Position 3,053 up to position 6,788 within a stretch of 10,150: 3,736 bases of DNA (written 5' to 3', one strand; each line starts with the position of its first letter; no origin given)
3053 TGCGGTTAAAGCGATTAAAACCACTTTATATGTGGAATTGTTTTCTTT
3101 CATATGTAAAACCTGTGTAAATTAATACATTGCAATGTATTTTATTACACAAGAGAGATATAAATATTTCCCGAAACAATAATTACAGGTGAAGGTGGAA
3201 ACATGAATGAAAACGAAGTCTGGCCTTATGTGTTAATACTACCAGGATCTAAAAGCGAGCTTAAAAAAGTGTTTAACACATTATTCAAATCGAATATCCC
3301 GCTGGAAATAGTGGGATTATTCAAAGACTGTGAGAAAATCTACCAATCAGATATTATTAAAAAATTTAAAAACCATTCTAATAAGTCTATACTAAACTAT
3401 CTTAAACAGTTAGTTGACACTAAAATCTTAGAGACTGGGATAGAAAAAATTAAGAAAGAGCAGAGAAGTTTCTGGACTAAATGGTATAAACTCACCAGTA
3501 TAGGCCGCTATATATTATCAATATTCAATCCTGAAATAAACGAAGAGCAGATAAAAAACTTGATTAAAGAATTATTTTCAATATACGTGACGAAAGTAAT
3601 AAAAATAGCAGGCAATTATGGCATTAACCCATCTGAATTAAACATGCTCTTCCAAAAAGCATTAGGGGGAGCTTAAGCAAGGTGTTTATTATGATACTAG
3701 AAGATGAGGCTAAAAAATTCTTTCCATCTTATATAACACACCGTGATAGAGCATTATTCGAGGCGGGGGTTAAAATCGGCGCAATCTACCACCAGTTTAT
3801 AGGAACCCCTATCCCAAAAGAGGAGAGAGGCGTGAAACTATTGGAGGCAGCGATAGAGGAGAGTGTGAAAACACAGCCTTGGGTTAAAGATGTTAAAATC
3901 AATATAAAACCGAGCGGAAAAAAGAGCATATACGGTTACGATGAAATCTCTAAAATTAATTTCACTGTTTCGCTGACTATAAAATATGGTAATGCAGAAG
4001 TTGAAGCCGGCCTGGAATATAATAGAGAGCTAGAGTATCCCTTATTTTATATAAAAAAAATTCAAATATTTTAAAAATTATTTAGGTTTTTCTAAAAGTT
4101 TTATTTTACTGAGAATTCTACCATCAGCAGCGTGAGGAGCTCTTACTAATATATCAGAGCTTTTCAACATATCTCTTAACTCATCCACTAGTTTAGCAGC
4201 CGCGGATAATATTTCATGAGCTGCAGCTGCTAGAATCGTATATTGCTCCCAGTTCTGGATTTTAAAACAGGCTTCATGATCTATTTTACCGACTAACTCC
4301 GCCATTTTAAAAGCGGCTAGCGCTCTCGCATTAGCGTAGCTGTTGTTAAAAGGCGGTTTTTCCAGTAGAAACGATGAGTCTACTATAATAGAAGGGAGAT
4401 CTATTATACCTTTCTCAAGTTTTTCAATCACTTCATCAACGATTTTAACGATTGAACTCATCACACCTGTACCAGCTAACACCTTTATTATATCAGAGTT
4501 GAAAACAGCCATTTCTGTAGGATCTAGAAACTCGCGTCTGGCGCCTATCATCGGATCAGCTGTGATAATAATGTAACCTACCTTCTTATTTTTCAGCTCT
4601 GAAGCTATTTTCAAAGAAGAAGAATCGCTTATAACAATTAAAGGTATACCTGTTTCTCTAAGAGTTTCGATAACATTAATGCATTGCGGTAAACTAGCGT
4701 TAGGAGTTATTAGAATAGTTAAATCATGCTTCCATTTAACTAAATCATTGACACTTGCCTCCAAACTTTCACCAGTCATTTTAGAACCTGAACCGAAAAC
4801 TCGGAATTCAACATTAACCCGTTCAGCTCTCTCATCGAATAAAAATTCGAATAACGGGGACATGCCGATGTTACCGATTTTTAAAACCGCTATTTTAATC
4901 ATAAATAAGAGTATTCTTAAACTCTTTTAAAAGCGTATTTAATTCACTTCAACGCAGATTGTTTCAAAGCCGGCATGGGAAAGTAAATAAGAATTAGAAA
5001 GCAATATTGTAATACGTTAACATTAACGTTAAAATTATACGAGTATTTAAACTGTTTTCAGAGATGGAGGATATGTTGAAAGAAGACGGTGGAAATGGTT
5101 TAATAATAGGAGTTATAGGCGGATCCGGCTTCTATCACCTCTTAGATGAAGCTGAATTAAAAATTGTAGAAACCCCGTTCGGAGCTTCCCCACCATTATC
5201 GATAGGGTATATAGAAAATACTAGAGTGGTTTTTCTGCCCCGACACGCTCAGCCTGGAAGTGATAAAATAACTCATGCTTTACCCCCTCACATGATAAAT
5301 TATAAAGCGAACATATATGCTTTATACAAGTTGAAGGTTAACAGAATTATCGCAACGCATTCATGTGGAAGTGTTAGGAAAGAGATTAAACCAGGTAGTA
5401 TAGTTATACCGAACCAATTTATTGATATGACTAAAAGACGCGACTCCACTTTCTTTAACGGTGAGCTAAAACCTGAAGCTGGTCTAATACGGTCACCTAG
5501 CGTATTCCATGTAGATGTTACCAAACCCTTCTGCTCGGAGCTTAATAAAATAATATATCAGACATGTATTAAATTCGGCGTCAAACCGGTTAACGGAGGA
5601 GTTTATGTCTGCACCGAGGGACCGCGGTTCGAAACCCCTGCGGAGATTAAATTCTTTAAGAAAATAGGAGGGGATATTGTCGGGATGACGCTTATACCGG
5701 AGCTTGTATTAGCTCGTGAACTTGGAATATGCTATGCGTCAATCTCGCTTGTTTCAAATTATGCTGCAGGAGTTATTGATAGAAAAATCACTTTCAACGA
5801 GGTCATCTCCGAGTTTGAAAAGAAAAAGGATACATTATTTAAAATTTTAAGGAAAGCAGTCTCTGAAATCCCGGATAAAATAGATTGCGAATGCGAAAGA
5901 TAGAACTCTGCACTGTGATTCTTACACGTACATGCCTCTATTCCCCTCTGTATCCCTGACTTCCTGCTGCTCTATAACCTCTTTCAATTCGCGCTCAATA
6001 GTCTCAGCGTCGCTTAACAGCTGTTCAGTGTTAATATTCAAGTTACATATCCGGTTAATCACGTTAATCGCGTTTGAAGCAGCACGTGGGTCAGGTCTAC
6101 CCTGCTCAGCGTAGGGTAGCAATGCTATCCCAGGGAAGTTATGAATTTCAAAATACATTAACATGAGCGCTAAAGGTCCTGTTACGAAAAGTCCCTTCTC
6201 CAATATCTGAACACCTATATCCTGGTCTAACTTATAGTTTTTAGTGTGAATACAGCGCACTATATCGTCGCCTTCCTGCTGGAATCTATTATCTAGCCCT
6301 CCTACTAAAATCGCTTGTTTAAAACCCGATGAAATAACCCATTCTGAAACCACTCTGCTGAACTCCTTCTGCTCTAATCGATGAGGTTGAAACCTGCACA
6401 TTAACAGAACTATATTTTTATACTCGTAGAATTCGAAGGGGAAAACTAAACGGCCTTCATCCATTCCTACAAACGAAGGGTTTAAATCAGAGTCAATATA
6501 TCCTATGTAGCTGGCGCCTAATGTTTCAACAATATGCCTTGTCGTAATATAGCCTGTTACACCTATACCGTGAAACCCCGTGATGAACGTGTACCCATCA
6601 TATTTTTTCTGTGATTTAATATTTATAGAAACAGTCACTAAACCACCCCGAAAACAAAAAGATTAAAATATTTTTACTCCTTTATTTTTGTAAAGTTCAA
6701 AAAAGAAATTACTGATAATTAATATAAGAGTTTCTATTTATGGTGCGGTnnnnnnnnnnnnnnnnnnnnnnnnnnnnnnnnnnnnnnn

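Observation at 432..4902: Candidate archaeal pterin/C1-cofactor uptake-salvage divergon: ECF-S + two Mer-like reductases <-> wHTH + mptD, abutting mtd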

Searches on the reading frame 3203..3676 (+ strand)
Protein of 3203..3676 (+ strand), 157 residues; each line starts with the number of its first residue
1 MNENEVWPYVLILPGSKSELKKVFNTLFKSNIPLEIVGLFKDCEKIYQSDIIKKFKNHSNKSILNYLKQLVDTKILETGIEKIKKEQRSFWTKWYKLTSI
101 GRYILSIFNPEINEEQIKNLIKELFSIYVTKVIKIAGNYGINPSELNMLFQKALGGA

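Call 3: search_protein_families(library=pfam, proteins=[window:3203-3676:+], max_evalue=0.01)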
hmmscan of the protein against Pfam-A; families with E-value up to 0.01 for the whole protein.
window:3203-3676:+ (157 aa): 0 families

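Call 4: search_protein_families(library=ncbifam, proteins=[window:3203-3676:+], max_evalue=0.01)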
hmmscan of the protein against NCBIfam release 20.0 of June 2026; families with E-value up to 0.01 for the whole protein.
window:3203-3676:+ (157 aa): 0 families

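Call 27: search_solved_structures(query=window:3203-3676:+, max_evalue=10)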
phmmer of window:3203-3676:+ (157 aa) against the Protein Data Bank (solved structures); distinct sequences matched with E-value up to 10: 1.
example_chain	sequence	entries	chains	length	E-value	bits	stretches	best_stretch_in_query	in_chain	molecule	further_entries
7zvw_G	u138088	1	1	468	1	12.4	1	28-98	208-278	Actin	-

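Call 38: search_protein_representatives(protein=window:3203-3676:+)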
Query: 157 residues. Proteins with E-value up to 0.001 (for the whole library): 70; up to 1e-10: 46; up to 1e-30: 1. The best 70 are listed.
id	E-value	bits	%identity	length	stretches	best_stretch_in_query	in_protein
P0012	1.2e-47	177.8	58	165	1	2-154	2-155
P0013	3.2e-26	108.2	36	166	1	3-154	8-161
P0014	3.7e-24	101.5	39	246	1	5-154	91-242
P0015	2.7e-23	98.7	32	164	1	5-154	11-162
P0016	2.0e-22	95.9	37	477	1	5-150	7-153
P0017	2.1e-22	95.8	37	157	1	5-146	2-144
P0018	1.4e-21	93.1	38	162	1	3-153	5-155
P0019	1.2e-20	90.1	37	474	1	6-142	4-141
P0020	1.3e-20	90.0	36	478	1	5-146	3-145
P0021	9.6e-20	87.2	34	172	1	6-154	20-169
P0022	3.1e-18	82.3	35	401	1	5-146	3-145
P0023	8.1e-18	80.9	35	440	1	5-146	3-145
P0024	2.2e-17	79.5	31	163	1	9-149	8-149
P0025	3.0e-17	79.1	31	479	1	4-138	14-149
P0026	3.0e-17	79.1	39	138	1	46-156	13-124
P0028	1.2e-16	77.1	32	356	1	1-149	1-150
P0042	1.1e-13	67.5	30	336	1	4-142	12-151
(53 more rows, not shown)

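Call 41: search_protein_families(library=pfam, alignment_id=A2, max_evalue=1)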
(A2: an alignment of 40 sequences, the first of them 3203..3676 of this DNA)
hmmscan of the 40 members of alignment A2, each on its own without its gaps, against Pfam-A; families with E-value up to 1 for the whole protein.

A. member 1, window:3203-3676:+ (157 aa): 4 families
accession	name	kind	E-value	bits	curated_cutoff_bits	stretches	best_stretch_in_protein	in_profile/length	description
PF22780.1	HI0933_like_1st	-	0.042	14.1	27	1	48-88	88-131/165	HI0933-like protein barrel and H2TH domain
PF03551.20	PadR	-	0.11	13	27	1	46-103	10-71/75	Transcriptional regulator PadR-like family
PF04719.20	TAFII28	-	0.22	12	27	0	17-54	24-61/86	hTAFII28-like protein conserved region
PF08679.17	DsrD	-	0.78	10.5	24.2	0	44-77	17-50/65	Dissimilatory sulfite reductase D (DsrD)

B. families by the number of members that match (of 40 scanned): 87 families (the first 25 are shown)
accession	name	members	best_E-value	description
PF13463.12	HTH_27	14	0.0004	Winged helix DNA-binding domain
PF13412.12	HTH_24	12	0.00026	Winged helix-turn-helix DNA-binding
PF01022.26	HTH_5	11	0.0012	Bacterial regulatory protein, arsR family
PF13730.12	HTH_36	10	0.00092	Helix-turn-helix domain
PF03551.20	PadR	7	0.0042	Transcriptional regulator PadR-like family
PF10007.15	DUF2250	7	0.019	Uncharacterized protein conserved in archaea (DUF2250)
PF01638.23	HxlR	5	0.023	HxlR-like helix-turn-helix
PF08100.18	Dimerisation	5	0.035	O-methyltransferase dimerisation domain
PF00392.27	GntR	3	2.7e-06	Bacterial regulatory proteins, gntR family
PF02002.24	TFIIE_alpha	3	0.0058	TFIIE alpha subunit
PF07106.19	TBPIP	3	0.0093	TBPIP/Hop2 winged helix domain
PF21248.3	SoFic-like_C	3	0.11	Protein adenylyltransferase SoFic-like, C-terminal domain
PF12840.13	HTH_20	2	0.0024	Helix-turn-helix domain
PF08279.18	HTH_11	2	0.0046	HTH domain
PF22166.2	ArnR1-like_WHD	2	0.0056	ArnR1-like, winged-helix domain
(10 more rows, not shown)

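Call 42: find_encoding_contigs(protein=P0013, flank=6000, max_places=3)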
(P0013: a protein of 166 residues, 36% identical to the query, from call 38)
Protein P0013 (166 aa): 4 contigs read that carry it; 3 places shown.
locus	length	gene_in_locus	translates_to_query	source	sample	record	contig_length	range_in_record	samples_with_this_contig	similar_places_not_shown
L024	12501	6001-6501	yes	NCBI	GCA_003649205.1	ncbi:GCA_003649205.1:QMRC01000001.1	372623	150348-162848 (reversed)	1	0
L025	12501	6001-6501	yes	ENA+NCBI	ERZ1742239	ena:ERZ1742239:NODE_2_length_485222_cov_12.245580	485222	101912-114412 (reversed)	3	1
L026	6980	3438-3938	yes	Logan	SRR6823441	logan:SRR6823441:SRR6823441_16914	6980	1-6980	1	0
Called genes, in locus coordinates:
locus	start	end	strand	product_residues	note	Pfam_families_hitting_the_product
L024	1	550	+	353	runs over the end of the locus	PF04055:Radical_SAM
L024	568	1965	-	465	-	PF13660:DUF4147, PF05161:MOFRL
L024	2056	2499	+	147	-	-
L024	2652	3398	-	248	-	PF02361:CbiQ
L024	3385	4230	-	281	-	PF00005:ABC_tran, PF13304:AAA_21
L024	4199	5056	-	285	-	PF00005:ABC_tran, PF02463:SMC_N, PF13191:AAA_16 (weak), PF20703:nSTAND1 (faint), PF13304:AAA_21 (weak)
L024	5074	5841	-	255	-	-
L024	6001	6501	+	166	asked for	-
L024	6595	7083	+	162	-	-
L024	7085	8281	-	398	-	PF00291:PALP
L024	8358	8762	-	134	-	PF01909:NTP_transf_2 (weak)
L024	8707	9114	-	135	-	PF05168:HEPN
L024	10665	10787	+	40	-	PF03611:EIIC-GAT (weak)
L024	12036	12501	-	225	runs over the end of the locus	PF00702:Hydrolase, PF08282:Hydrolase_3 (faint), PF12710:HAD, PF13419:HAD_2, PF13242:Hydrolase_like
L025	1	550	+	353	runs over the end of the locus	PF04055:Radical_SAM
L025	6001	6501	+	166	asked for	-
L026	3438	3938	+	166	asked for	-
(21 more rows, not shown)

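Call 43: find_encoding_contigs(protein=P0016, flank=6000, max_places=3)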
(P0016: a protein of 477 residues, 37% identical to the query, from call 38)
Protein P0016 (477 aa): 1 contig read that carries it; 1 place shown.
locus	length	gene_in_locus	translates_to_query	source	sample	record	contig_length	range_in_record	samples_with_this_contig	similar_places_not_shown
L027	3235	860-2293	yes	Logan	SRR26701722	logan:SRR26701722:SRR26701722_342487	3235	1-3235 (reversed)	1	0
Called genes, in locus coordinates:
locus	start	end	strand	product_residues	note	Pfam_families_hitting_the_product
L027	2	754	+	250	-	?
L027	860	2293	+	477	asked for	PF00294:PfkB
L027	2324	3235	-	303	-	?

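Call 44: find_encoding_contigs(protein=P0015, flank=6000, max_places=3)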
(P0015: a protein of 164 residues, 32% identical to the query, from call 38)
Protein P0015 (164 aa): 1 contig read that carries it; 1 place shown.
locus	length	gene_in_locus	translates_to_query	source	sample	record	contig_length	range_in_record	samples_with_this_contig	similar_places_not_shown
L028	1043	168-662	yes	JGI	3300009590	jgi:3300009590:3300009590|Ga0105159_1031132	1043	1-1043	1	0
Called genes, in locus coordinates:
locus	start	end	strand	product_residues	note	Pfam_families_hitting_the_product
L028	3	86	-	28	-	?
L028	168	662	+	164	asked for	-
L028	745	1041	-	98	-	?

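Call 46: search_protein_families(library=pfam, proteins=[L024:5074-5841:-, L024:6595-7083:+, L024:2056-2499:+, L027:2-754:+, L027:2324-3235:-, P0014, P0019, P0025, P0028, P0042], max_evalue=0.01)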
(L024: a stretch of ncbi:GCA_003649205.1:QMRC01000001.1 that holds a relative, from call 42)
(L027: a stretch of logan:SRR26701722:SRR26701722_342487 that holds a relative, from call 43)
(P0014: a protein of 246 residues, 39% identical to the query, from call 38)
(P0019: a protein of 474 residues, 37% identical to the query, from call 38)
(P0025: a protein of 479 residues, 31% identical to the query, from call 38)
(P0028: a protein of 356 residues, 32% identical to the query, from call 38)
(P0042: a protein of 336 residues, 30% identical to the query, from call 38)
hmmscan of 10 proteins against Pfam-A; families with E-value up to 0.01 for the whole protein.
L024:5074-5841:- (255 aa): 1 family
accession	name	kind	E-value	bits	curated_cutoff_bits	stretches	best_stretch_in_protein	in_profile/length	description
PF07155.17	ECF-ribofla_trS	-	0.0068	16.8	26.7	1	12-145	4-149/172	ECF-type riboflavin transporter, S component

L024:6595-7083:+ (162 aa): 0 families

L024:2056-2499:+ (147 aa): 6 families
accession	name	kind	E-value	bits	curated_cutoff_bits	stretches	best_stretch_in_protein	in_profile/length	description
PF13248.11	Zn_ribbon_3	-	0.00065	19.5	27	0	46-56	2-11/26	zinc-ribbon domain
PF23451.1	Zn_ribbon_PaaD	-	0.0018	18.3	27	0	44-54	12-22/53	PaaD zinc beta ribbon domain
PF13717.11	Zn_ribbon_4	-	0.0021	18.4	30.3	0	45-56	24-35/36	zinc-ribbon domain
PF22415.1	PSV_ORF131-like_dom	-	0.0021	18.4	27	0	3-19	22-38/80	PSV_Hypothetical protein ORF131-like domain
PF22910.1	EDR4-like_1st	-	0.0038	17.3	27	0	44-66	2-19/34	Enhanced disease resistance 4-like, N-terminal domain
PF24292.1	DUF7479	-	0.0048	17.4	27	0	33-61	18-45/60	Domain of unknown function (DUF7479)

L027:2-754:+ (250 aa): 0 families

L027:2324-3235:- (303 aa): 2 families
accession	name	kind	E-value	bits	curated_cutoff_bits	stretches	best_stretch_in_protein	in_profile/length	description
PF07690.21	MFS_1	-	8.3e-44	150.4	33.4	2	132-295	3-167/347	Major Facilitator Superfamily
PF00083.30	Sugar_tr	-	1.7e-11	44.1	22.3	2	162-250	47-139/452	Sugar (and other) transporter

P0014 (246 aa): 0 families

P0019 (474 aa): 3 families
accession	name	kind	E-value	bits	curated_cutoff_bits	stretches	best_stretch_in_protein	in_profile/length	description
PF00294.29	PfkB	-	5.2e-56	190.6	25.8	1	169-458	3-301/302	pfkB family carbohydrate kinase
PF00392.27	GntR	-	1e-05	25.5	27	1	36-74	16-55/64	Bacterial regulatory proteins, gntR family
PF13412.12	HTH_24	-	0.0071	16.3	21.9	0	32-74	9-48/48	Winged helix-turn-helix DNA-binding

P0025 (479 aa): 2 families
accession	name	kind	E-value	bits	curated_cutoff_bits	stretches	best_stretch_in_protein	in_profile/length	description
PF00294.29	PfkB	-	1.9e-45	155.9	25.8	1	181-470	3-300/302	pfkB family carbohydrate kinase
PF08221.17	HTH_9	-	0.0043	17.6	23.4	0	41-84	13-56/62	RNA polymerase III subunit RPC82 helix-turn-helix domain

P0028 (356 aa): 1 family
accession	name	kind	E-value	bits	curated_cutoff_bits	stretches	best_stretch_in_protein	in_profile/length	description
PF00294.29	PfkB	-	5.3e-06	26.4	25.8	1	169-349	3-196/302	pfkB family carbohydrate kinase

P0042 (336 aa): 1 family
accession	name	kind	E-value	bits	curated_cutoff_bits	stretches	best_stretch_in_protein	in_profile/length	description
PF00294.29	PfkB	-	1.3e-22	81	25.8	1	177-319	2-141/302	pfkB family carbohydrate kinase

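Call 49: predict_structure(alignment_id=A2)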
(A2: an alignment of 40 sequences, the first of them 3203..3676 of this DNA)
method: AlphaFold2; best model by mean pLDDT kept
length: 157 residues; sequences in the alignment: 40
mean_pLDDT: 89.8   pTM: 0.78
mean pLDDT of the five models: 89.8, 89.8, 88.5, 88.1, 88.1
residues with pLDDT >= 90: 99; 70-90: 48; 50-70: 7; < 50: 3
segments of 3 or more residues with pLDDT < 50: 1-3
pLDDT, mean of each block of 10 residues (from residue 1): 55 85 92 96 92 97 98 97 96 96 87 85 87 89 94 93
secondary structure, 60 per line:
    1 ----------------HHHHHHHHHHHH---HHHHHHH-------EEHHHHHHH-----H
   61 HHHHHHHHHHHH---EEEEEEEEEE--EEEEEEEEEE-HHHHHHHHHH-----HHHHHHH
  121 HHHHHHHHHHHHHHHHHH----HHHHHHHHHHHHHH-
elements in order: H17-28 H32-38 H48-54 H60-72 E76-85 E88-97 H99-108 H114-138 H143-156

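Call 55: fold_search(model_id=the predicted structure, library=pdb)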
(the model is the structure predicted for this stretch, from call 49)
No match with E <= 0.001 here; weaker rows may still be real.
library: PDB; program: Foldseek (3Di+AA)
matches with E <= 10: 500; with E <= 0.001: 0
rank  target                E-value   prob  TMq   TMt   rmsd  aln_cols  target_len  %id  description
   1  5x11_B                1.7e-03  1.00  0.39  0.35  17.6       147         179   18  Crystal structure of Bacillus subtilis PadR in complex with operator DNA (released 2017-11-22)
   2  5x11_D                1.8e-03  1.00  0.39  0.35  17.5       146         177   18  Crystal structure of Bacillus subtilis PadR in complex with operator DNA (released 2017-11-22)
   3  5jls                  1.9e-03  1.00  0.42  0.49  15.1       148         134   16  Crystal Structure of Adhesin competence repressor (AdcR) from Streptococcus pyogenes (C-terminally His tagged) (released 2017-05-03)
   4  3hhh_B                2.0e-03  1.00  0.42  0.61   8.2       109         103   19  Crystal structure of transcriptional regulator, a member of PadR family, from Enterococcus faecalis V583 (released 2009-06-02)
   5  5x11_H                2.0e-03  1.00  0.41  0.37  16.8       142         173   20  Crystal structure of Bacillus subtilis PadR in complex with operator DNA (released 2017-11-22)
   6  7nvs_W                2.2e-03  1.00  0.41  0.35   8.8       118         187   12  RNA polymerase II core pre-initiation complex with closed promoter DNA in proximal position (released 2021-05-05)
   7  4ld5_A                2.7e-03  1.00  0.38  0.43  11.9       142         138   16  Crystal structure of MepR Q18P mutant from multidrug resistant S. aureus clinical isolate (released 2013-09-11)
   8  5x11_G                3.4e-03  1.00  0.41  0.36  17.6       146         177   20  Crystal structure of Bacillus subtilis PadR in complex with operator DNA (released 2017-11-22)
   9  3m8e_A                3.6e-03  1.00  0.38  0.54   8.9       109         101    9  Protein structure of Type III plasmid segregation TubR (released 2010-07-07)
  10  4g6q_A                3.6e-03  1.00  0.34  0.31  15.8       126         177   10  The crystal structure of a functionally unknown protein Kfla_6221 from Kribbella flavida DSM 17836 (released 2012-09-19)
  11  8za5_B                3.8e-03  1.00  0.38  0.43  12.2       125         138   15  Crystal structure of HsmR (released 2025-10-29)
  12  8zde_C                3.8e-03  1.00  0.36  0.40  12.4       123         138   15  Crystal structure of HsmR with DNA bound (released 2025-11-05)
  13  5gpy_A                4.1e-03  1.00  0.41  0.37   8.7       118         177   12  Crystal structure of the human TFIIE complex (released 2016-11-02)
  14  2fsw_A                4.9e-03  1.00  0.44  0.65   5.3        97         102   16  Crystal Structure of the Putative Transcriptional Regualator, MarR family from Porphyromonas gingivalis W83 (released 2006-03-07)
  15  7z1l_O                4.9e-03  0.99  0.36  0.11  13.9       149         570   16  Structure of yeast RNA Polymerase III Pre-Termination Complex (PTC) (released 2022-08-31)
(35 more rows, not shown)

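Call 78: search_protein_families(library=pfam, proteins=[L024:6595-7083:+], max_evalue=0.01)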
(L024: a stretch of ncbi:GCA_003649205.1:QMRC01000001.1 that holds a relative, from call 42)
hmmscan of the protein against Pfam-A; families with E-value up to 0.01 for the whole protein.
L024:6595-7083:+ (162 aa): 0 families

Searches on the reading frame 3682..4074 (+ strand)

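Call 3: search_protein_families(library=pfam, proteins=[window:3682-4074:+], max_evalue=0.01)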
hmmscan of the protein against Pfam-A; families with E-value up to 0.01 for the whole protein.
window:3682-4074:+ (130 aa): 1 family
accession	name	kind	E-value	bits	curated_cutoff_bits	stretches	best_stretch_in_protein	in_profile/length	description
PF04038.17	DHNA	-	1.5e-32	112.8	25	1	19-125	1-108/108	Dihydroneopterin aldolase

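Call 4: search_protein_families(library=ncbifam, proteins=[window:3682-4074:+], max_evalue=0.01)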
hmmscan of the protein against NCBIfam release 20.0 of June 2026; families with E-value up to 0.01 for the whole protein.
window:3682-4074:+ (130 aa): 0 families

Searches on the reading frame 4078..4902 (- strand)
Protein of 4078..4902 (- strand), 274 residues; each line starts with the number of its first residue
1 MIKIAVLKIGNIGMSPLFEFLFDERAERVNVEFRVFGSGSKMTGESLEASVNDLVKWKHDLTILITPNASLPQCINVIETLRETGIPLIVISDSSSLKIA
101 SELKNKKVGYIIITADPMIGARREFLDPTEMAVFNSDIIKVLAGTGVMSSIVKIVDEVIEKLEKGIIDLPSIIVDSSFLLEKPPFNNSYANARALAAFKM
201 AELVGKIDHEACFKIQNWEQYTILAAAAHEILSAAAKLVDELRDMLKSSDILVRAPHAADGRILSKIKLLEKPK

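Call 3: search_protein_families(library=pfam, proteins=[window:4078-4902:-], max_evalue=0.01)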
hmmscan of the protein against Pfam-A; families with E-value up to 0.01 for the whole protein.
window:4078-4902:- (274 aa): 1 family
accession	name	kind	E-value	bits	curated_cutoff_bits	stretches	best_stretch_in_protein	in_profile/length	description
PF01993.23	MTD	-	3e-98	329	25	1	2-273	1-273/274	methylene-5,6,7,8-tetrahydromethanopterin dehydrogenase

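Call 4: search_protein_families(library=ncbifam, proteins=[window:4078-4902:-], max_evalue=0.01)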
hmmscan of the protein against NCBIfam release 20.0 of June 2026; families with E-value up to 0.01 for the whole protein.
window:4078-4902:- (274 aa): 1 family
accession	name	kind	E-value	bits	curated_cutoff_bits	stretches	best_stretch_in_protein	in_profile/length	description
NF002162.0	PRK00994.1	equivalog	1.2e-98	329.9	297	1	1-274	2-277/277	F420-dependent methylenetetrahydromethanopterin dehydrogenase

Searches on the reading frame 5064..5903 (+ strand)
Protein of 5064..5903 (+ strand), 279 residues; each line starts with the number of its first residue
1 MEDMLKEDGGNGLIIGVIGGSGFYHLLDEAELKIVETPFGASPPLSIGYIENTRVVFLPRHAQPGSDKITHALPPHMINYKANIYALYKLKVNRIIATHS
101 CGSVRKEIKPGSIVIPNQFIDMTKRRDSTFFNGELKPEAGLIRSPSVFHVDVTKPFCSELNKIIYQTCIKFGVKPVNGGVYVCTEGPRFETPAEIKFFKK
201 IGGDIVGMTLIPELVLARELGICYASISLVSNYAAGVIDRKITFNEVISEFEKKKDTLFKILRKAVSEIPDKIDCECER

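Call 3: search_protein_families(library=pfam, proteins=[window:5064-5903:+], max_evalue=0.01)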
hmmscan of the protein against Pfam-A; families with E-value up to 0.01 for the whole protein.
window:5064-5903:+ (279 aa): 1 family
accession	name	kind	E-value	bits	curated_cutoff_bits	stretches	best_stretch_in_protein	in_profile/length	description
PF01048.26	PNP_UDP_1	-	2e-45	155.5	25.1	1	15-266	2-232/233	Phosphorylase superfamily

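Call 4: search_protein_families(library=ncbifam, proteins=[window:5064-5903:+], max_evalue=0.01)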
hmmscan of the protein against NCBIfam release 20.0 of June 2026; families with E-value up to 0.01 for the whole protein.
window:5064-5903:+ (279 aa): 11 families
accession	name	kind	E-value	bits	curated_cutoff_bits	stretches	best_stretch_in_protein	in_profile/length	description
TIGR01694.1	MTAP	equivalog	3.3e-80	268.9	274.85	1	15-267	2-239/240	S-methyl-5'-thioadenosine phosphorylase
NF006334.0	PRK08564.1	equivalog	6e-76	255.1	382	1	15-278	10-259/267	S-methyl-5'-thioadenosine phosphorylase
NF005876.0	PRK07823.1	equivalog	2.9e-70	236.4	306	1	14-277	7-253/267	S-methyl-5'-thioadenosine phosphorylase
NF006599.0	PRK09136.1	equivalog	1.4e-66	224.2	223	1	14-266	3-244/247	S-methyl-5'-thioinosine phosphorylase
NF006492.0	PRK08931.1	equivalog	7.3e-56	189.7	437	1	14-272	5-250/291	S-methyl-5'-thioadenosine phosphorylase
NF005657.0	PRK07432.1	equivalog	7.4e-50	169.7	453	1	15-272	6-253/291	S-methyl-5'-thioadenosine phosphorylase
NF006054.0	PRK08202.1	equivalog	3.7e-35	121.7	218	1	82-268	97-273/274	purine-nucleoside phosphorylase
TIGR01697.1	PNPH-PUNA-XAPA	subfamily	6.8e-32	110.8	197.1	1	80-266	71-246/247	inosine/guanosine/xanthosine phosphorylase family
TIGR01700.1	PNPH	equivalog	1e-26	93.9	293.35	1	84-266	75-248/249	purine nucleoside phosphorylase I, inosine and guanosine-specific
TIGR01698.1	PUNP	equivalog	2.9e-26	92.4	302.6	1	82-263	73-241/245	purine-nucleoside phosphorylase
TIGR01699.1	XAPA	equivalog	3.9e-18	65.9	370.9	1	90-257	81-238/248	xanthosine phosphorylase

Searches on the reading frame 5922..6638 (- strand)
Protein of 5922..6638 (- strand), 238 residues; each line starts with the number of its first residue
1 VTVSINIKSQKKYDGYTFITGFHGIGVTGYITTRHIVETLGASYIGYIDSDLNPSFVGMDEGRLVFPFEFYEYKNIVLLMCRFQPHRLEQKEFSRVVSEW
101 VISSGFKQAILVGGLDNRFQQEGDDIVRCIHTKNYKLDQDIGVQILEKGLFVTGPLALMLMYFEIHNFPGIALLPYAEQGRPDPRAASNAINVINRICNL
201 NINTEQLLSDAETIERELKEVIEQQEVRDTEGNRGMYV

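Call 3: search_protein_families(library=pfam, proteins=[window:5922-6638:-], max_evalue=0.01)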
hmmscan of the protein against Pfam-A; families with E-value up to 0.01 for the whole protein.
window:5922-6638:- (238 aa): 1 family
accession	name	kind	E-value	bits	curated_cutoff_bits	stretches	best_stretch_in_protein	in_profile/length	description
PF09754.15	PAC2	-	2.2e-36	126.1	25.8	1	18-221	1-214/215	PAC2 family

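Call 4: search_protein_families(library=ncbifam, proteins=[window:5922-6638:-], max_evalue=0.01)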
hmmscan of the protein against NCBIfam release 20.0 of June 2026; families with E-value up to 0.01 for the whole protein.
window:5922-6638:- (238 aa): 2 families
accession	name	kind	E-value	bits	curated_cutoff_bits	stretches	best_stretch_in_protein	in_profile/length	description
TIGR00161.1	TIGR00161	hypoth_equivalog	7.5e-29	101.1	199.25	1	12-233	14-234/239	proteasome assembly chaperone family protein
TIGR00162.1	TIGR00162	hypoth_equivalog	1.5e-07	31.1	200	1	8-225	13-240/260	proteasome assembly chaperone family protein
